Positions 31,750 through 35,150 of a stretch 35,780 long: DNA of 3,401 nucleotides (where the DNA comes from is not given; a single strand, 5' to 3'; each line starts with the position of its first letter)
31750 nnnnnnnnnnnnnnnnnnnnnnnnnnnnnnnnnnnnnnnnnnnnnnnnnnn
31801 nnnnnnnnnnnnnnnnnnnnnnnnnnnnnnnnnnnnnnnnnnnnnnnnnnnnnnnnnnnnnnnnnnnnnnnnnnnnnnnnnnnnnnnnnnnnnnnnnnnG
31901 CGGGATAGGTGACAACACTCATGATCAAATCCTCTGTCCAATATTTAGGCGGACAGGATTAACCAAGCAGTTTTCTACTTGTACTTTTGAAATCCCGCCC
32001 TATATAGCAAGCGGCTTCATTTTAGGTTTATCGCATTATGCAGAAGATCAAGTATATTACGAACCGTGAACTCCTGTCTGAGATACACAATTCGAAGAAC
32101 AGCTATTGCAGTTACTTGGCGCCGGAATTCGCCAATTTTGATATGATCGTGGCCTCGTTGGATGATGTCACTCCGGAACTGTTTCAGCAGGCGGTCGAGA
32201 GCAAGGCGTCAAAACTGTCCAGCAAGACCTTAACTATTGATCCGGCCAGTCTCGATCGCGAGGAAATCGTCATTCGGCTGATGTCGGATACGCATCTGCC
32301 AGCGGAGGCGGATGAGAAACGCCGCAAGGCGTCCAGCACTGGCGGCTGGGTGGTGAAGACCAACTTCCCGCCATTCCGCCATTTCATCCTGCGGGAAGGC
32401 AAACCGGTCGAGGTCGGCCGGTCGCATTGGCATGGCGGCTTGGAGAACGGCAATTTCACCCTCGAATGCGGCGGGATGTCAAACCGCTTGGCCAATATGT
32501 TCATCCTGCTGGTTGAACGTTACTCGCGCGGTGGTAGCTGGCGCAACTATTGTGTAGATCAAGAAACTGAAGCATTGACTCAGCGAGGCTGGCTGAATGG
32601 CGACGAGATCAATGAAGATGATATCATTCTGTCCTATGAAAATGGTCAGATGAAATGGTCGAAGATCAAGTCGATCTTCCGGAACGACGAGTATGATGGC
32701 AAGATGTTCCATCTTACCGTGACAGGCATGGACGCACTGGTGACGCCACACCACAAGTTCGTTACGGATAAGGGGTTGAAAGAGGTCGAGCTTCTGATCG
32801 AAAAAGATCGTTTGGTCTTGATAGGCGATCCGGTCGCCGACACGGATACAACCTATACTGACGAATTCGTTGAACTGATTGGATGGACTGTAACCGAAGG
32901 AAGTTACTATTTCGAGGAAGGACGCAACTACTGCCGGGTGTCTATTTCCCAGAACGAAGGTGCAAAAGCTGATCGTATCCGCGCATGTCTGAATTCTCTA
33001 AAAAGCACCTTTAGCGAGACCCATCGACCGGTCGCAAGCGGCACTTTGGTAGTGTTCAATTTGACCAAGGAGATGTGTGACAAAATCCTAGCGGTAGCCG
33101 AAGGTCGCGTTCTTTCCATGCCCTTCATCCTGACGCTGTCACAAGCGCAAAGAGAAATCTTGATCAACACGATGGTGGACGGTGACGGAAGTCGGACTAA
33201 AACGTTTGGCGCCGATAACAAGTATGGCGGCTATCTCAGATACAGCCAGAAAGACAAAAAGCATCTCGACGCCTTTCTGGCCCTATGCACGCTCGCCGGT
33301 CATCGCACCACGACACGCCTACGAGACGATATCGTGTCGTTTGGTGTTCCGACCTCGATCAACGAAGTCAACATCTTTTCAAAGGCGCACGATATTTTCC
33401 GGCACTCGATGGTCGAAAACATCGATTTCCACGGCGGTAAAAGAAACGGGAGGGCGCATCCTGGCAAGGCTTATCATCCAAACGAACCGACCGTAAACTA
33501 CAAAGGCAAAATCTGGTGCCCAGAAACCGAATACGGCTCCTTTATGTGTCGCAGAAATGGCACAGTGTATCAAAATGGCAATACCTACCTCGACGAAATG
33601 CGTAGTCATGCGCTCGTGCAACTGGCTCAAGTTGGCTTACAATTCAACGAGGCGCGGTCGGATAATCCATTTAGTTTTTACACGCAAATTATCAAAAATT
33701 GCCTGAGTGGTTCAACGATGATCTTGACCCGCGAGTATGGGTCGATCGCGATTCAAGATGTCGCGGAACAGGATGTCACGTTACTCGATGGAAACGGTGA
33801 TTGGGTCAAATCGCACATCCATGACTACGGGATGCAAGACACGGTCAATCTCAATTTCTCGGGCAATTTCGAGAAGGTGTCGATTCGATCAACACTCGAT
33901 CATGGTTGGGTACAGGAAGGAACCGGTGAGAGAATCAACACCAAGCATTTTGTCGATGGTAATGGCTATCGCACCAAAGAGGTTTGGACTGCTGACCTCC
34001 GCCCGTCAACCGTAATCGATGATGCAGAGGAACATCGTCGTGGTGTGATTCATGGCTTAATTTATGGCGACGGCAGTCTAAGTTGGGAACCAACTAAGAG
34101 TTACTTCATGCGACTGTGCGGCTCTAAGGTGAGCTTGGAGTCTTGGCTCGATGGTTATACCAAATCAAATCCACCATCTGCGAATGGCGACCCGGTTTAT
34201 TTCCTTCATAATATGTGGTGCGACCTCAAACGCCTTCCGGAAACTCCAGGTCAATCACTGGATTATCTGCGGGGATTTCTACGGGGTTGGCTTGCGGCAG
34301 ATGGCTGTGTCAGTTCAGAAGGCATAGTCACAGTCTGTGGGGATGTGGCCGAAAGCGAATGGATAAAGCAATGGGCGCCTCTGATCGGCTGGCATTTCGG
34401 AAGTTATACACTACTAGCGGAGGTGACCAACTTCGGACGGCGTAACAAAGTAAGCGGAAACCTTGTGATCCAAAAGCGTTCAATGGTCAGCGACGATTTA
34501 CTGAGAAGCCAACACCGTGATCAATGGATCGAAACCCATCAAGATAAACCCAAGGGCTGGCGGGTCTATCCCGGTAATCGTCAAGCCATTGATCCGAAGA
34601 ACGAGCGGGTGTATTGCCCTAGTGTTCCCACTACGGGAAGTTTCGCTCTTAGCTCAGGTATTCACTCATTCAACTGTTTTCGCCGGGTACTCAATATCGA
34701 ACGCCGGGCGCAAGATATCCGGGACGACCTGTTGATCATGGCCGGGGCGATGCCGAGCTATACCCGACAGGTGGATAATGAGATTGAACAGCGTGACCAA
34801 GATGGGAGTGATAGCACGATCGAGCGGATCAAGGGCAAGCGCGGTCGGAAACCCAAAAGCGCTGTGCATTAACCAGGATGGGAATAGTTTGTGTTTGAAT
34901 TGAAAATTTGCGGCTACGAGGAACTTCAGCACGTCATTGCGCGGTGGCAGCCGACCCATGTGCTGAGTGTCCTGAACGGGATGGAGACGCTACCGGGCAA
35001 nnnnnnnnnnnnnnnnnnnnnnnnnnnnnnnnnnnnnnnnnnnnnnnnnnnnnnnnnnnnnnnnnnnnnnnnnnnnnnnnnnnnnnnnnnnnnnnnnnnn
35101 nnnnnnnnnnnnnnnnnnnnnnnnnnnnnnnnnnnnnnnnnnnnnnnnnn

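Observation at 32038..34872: gp55-type late sigma factor interrupted by two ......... inteins at conserved Thr and Cys positions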

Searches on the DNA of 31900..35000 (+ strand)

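Call 9: search_dna_similar(collection=phages, query=window:31900-35000:+, mode=near, max_rows=30)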
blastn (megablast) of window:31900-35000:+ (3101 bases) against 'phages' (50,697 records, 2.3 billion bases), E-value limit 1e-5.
No match.

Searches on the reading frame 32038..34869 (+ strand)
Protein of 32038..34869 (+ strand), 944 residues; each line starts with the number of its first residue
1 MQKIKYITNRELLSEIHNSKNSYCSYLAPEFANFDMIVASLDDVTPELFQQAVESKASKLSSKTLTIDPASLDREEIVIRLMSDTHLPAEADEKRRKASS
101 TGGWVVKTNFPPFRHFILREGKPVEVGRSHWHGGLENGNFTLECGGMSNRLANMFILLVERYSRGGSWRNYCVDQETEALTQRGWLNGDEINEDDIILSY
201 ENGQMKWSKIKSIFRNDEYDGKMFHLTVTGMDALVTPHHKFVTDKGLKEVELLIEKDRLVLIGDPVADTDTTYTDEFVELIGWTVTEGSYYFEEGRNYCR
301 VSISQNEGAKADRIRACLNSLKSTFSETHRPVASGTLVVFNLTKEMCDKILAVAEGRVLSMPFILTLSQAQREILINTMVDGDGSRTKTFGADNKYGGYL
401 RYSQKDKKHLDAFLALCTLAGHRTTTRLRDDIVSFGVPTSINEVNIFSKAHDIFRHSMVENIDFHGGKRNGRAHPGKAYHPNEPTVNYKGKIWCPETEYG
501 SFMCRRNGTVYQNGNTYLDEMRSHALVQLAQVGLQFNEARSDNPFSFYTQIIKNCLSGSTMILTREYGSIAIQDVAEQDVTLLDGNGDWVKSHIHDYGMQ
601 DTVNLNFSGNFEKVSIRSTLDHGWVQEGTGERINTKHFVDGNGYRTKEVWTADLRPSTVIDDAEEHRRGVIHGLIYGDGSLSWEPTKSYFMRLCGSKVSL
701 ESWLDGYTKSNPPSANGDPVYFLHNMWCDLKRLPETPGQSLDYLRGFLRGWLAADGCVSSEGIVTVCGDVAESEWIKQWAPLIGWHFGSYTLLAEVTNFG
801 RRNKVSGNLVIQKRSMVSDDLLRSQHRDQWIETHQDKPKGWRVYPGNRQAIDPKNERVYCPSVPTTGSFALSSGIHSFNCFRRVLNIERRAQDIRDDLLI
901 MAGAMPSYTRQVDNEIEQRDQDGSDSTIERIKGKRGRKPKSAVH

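Call 3: search_protein_families(library=pfam, proteins=[window:32038-34869:+], max_evalue=1)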
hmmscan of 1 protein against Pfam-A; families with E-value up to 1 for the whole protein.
window:32038-34869:+ (944 aa): 2 families
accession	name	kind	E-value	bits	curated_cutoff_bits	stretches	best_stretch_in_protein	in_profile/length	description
PF14528.11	LAGLIDADG_3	-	3.4e-06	27.6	22.5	1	742-762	1-21/82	LAGLIDADG-like domain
PF14890.11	Intein_splicing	-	0.008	16.4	35.8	1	193-383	21-96/155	Intein splicing domain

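Call 4: search_protein_families(library=phrogs, proteins=[window:32038-34869:+], max_evalue=0.1)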
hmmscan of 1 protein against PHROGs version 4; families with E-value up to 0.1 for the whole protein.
window:32038-34869:+ (944 aa): 3 families
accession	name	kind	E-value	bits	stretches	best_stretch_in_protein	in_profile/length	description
phrog_12791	-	transcription regulation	2.9e-62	211.5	4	70-175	94-193/286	sigma factor for late transcription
phrog_234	-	transcription regulation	6.3e-06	27.4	1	515-555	64-104/181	late sigma transcription factor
phrog_85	-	DNA, RNA and nucleotide metabolism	0.00032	20.3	1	169-243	86-160/866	thymidylate synthase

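Call 5: search_protein_families(library=ncbifam, proteins=[window:32038-34869:+], max_evalue=1)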
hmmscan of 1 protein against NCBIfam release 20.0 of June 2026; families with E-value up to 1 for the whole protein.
window:32038-34869:+ (944 aa): 6 families
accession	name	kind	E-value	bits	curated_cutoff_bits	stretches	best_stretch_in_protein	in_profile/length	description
TIGR01445.1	intein_Nterm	domain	0.00034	21.5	24.5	1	172-243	1-83/83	intein N-terminal splicing region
NF045703.1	rSAM_Tes_intein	exception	0.0016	16.3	1700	1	192-246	201-255/1040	tetraether lipid synthase Tes, intein-containing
NF006207.0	PRK08332.1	equivalog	0.0053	14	2400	1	228-361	954-1088/1684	vitamin B12-dependent ribonucleotide reductase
NF007079.0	PRK09532.1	equivalog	0.0085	14.3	1525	1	541-596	761-820/876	DNA polymerase III subunit alpha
NF052663.1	RtcB_rel_intein2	exception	0.18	10.5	1050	1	854-893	285-324/626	intein-containing RctB family protein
NF011287.0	PRK14698.1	equivalog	0.19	9.6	1238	0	554-589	240-279/1017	V-type ATP synthase subunit A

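Call 15: find_homologous_proteins(query=window:32038-34869:+, max_evalue=0.00001)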
Query window:32038-34869:+ (944 aa): 343 proteins with E <= 0.00001 among 8000 candidates; the best 120 are listed.
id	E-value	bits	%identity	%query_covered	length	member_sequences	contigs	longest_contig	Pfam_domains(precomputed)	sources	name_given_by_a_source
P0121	0.0e+0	1388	82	70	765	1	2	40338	-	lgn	-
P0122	0.0e+0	1301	60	100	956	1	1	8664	-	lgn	-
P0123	0.0e+0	1274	59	100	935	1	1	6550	PF14528.12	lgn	-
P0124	0.0e+0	1170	56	100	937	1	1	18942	-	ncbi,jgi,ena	jgi:hypothetical protein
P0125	0.0e+0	1085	63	51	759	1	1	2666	-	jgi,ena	-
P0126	0.0e+0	1016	49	100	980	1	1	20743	PF14528.12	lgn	-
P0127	2.1e-296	1004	51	97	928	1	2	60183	PF14528.12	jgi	-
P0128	6.3e-296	1003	54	41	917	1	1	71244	-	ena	-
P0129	1.3e-295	1001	48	99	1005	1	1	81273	PF14528.12,PF14890.12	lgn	-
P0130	8.7e-291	986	54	89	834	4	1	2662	PF14528.12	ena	-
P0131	8.9e-282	956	48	100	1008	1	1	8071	PF14528.12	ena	-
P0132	4.6e-277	940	59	51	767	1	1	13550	-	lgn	-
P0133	8.1e-274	929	55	69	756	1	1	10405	-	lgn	-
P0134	2.2e-258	878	65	59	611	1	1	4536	-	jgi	jgi:hypothetical protein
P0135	1.1e-256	873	64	59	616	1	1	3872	-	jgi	jgi:hypothetical protein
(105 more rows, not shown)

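Call 18: search_dna_similar(collection=phages, query=window:32038-34869:+, mode=protein, max_rows=40, max_evalue=0.001)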
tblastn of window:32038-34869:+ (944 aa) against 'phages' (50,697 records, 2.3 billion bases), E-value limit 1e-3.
Records with a match: 109; places in all: 110; records where one place covers at least 80% of the query: 0.
Best place of each record, by identity: <60% 109.
By first word of the organism name: Escherichia 33; Gordonia 11; Pseudomonas 11; Klebsiella 11; Salmonella 8; Erwinia 8; Yersinia 4; Mycobacterium 3; Synechococcus 2; Corynebacterium 2; and 11 more.
By host as written in the record: - 11; Escherichia coli 10; Gordonia terrae 3612 5; Pseudomonas aeruginosa PAO1 5; Klebsiella pneumoniae 5; Gordonia sp. 4; Salmonella enterica subsp. enterica serovar Typhimurium 4; Pseudomonas aeruginosa 3; and 43 more.
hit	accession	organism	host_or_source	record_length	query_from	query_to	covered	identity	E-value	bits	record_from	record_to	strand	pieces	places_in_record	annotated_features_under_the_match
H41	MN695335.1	Synechococcus phage B23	Synechoccus sp.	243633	151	551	42%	44.5%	6e-89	318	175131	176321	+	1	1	hypothetical protein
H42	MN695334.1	Synechococcus phage B3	Synechoccus sp.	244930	151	551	42%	44.5%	6e-89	318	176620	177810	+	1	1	hypothetical protein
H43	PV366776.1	Gordonia phage Belphegor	Gordonia terrae 3612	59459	170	520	37%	28.5%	1e-26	124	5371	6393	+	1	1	9: portal protein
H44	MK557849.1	Caudovirales GX15bay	mangrove soil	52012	171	516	37%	28.3%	9e-26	121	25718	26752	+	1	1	portal protein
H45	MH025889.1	Gordonia phage Hail2Pitt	Gordonia terrae 3612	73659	116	518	43%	24.1%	3e-19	100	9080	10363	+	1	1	8: portal protein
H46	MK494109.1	Gordonia phage Lahirium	Gordonia terrae 3612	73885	116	518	43%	24.1%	3e-19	100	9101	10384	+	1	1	8: portal protein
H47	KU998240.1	Gordonia phage Woes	Gordonia terrae 3612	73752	116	518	43%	23.9%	1e-18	99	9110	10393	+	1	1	8: portal protein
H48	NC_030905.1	Gordonia phage Woes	Gordonia terrae 3612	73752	116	518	43%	23.9%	1e-18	99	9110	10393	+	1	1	8: portal protein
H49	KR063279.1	Gordonia phage GMA3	Gordonia malaquae BEN700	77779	172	528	38%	26.5%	2e-15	88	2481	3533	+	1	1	putative large terminase subunit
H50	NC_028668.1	Gordonia phage GMA3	Gordonia malaquae BEN700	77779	172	528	38%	26.5%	2e-15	88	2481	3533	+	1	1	putative large terminase subunit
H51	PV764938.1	Sinorhizobium phage Phosso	Sinohrizobium meliloti NRRL L-50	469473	1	585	26%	38.0%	8e-28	188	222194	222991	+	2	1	hypothetical protein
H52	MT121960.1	Phage DP SC_2_H4_2017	bacteria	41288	108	516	43%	22.7%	2e-17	94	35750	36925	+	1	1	DNA polymerase 1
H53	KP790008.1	Gordonia phage GordTnk2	Gordonia sp.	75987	172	516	37%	26.3%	4e-16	90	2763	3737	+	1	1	TerL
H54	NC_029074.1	Gordonia phage GordTnk2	Gordonia sp.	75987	172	516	37%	26.3%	4e-16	90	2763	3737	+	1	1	TerL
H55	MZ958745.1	Mycobacterium phage Pinkcreek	Mycobacterium smegmatis ATCC 607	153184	167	517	37%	25.1%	2e-18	98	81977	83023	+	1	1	135: hypothetical protein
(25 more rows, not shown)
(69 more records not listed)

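Call 20: get_annotated_region(hit=H41, flank=4000)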
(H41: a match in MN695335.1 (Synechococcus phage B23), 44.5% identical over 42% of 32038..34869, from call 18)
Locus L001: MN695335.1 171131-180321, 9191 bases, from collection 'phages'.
description: Synechococcus phage B23, complete genome.
organism: Synechococcus phage B23 (NCBI taxid 2674977)
taxonomy: Viruses; Duplodnaviria; Heunggongvirae; Uroviricota; Caudoviricetes; Kyanoviridae
host: Synechoccus sp.; source: -; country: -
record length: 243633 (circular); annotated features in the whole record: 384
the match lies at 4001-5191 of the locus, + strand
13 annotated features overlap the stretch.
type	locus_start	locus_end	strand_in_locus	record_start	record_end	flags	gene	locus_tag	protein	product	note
CDS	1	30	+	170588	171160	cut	-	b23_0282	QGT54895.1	tail completion protein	gp282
CDS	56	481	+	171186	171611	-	-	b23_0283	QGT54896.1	hypothetical protein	gp283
CDS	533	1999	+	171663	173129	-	-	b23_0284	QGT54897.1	RNA-DNA + DNA-DNA helicase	gp284; Phge RNA-DNA + DNA-DNA helicase (EC 3.6.4.12) # Phage T4-like UvsW #T4 GC0138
CDS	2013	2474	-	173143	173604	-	-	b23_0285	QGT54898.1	hypothetical protein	gp285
CDS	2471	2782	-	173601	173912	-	-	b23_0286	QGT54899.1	hypothetical protein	gp286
CDS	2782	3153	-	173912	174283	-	-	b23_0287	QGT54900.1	hypothetical protein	gp287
CDS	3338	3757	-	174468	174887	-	-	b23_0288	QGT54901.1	hypothetical protein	gp288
CDS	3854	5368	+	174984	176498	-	-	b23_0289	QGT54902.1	hypothetical protein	gp289; phage T4-like gp55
CDS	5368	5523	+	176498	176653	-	-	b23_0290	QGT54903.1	hypothetical protein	gp290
CDS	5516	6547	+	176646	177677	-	-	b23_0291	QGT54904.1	recombination-related endonuclease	gp291; recombination-related endonuclease Gp47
CDS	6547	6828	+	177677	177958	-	-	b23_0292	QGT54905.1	hypothetical protein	gp292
CDS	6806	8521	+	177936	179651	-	-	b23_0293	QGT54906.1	recombination-related endonuclease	gp293; recombination-related endonuclease Gp46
CDS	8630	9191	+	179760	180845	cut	-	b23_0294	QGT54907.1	hypothetical protein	gp294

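Call 34: search_solved_structures(query=window:32038-34869:+, max_evalue=1, show_alignments=0)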
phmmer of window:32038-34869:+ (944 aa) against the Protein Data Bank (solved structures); distinct sequences matched with E-value up to 1: 0.

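Call 54: find_encoding_contigs(protein=window:32038-34869:+, flank=3000, max_places=3)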
Protein window:32038-34869:+ (944 aa): 17 contigs read that carry it; 3 places shown.
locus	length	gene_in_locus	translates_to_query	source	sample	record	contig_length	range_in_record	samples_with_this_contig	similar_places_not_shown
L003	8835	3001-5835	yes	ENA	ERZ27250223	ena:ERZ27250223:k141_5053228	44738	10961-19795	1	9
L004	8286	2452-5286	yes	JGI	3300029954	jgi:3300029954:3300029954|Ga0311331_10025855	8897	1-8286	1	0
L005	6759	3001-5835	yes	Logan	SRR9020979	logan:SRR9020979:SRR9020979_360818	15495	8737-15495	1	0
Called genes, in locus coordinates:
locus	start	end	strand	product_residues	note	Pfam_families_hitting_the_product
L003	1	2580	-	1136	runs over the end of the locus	-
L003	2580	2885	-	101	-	-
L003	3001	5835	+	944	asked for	PF14528:LAGLIDADG_3 (faint)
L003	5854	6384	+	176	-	PF00782:DSPc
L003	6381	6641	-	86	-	-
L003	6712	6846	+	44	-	-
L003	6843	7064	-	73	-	-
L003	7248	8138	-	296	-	PF01925:TauE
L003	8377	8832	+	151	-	-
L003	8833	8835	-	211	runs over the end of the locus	PF18760:ART-PolyVal (weak)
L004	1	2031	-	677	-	?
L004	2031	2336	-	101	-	-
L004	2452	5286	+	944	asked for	PF14528:LAGLIDADG_3 (faint)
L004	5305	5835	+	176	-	PF00782:DSPc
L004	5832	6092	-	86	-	-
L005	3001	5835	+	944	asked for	PF14528:LAGLIDADG_3 (faint)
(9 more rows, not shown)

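Call 55: find_encoding_contigs(protein=P0121, flank=6000, max_places=3)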
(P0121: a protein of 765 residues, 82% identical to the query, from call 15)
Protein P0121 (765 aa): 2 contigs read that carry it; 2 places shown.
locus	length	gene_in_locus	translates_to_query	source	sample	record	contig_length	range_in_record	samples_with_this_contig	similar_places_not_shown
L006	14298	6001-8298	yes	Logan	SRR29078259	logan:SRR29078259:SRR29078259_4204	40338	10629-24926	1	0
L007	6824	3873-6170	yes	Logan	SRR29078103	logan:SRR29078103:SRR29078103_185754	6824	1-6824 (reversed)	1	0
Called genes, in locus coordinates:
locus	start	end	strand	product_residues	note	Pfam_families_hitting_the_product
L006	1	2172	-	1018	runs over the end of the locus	PF04717:Phage_base_V (faint), PF10106:DUF2345 (weak)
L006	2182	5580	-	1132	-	-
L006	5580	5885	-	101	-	-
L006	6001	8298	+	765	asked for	-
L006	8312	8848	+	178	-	PF00782:DSPc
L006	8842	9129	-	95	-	-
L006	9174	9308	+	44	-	-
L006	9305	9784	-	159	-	-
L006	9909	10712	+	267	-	-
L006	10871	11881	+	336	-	-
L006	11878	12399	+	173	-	PF01541:GIY-YIG, PF09517:RE_Eco29kI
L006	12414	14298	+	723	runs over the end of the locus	PF02463:SMC_N (weak), PF13476:AAA_23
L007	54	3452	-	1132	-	-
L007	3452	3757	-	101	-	-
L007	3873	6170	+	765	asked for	-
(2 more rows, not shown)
